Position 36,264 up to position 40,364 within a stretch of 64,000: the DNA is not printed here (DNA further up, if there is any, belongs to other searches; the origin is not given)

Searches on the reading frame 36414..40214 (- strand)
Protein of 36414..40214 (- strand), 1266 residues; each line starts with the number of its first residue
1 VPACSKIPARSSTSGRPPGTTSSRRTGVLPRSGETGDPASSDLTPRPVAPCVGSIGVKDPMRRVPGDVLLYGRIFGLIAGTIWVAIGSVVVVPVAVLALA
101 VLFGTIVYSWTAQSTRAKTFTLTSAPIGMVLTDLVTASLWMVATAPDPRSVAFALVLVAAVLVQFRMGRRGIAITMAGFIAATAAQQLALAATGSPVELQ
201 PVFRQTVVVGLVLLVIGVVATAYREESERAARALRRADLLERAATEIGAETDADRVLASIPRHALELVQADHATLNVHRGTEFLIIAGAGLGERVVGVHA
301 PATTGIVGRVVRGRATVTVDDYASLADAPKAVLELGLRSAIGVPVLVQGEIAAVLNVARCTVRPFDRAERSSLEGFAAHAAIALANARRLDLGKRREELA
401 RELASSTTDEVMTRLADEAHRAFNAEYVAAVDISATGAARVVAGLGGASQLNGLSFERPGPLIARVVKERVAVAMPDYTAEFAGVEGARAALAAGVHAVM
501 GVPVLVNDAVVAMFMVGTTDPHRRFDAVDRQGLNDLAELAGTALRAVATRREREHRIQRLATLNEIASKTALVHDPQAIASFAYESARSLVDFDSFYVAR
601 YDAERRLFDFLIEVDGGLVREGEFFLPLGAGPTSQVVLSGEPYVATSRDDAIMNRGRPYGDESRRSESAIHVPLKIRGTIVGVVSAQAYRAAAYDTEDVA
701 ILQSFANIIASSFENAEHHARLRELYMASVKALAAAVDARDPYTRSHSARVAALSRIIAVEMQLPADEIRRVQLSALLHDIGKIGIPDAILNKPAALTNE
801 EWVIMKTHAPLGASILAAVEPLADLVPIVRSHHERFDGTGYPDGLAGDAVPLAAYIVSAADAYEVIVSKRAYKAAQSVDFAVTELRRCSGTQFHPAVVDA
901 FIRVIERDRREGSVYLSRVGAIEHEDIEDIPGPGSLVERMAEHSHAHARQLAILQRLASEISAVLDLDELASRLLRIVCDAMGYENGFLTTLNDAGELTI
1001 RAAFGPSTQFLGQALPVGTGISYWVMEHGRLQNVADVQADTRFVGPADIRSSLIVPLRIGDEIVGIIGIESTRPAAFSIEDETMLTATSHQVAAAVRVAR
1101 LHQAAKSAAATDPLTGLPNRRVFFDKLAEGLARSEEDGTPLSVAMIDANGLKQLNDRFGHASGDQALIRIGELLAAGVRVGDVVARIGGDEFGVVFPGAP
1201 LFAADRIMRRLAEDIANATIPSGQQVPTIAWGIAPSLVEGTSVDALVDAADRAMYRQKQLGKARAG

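Call 8: search_protein_families(library=pfam, proteins=[window:36414-40214:-])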
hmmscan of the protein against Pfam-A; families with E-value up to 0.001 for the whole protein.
window:36414-40214:- (1266 aa): 7 families
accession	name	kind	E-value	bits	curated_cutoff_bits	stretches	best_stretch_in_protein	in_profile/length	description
PF13185.12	GAF_2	-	3e-55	186.6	28.6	4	965-1096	2-135/136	GAF domain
PF01590.32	GAF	-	9.1e-47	159.4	22.4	4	966-1096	1-133/133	GAF domain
PF00990.26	GGDEF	-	1.6e-38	132.5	23.8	1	1109-1263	1-160/161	Diguanylate cyclase, GGDEF domain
PF13487.12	HD_5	-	9.6e-31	107.2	27.2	1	733-897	3-170/170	HD domain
PF13492.12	GAF_3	-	4.1e-23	82.6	27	3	966-1096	1-127/129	GAF domain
PF01966.28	HD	-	8.8e-21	74.8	22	1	746-864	3-114/116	HD domain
PF08668.18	HDOD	-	0.00022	21.2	22.9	1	746-812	97-173/196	HDOD domain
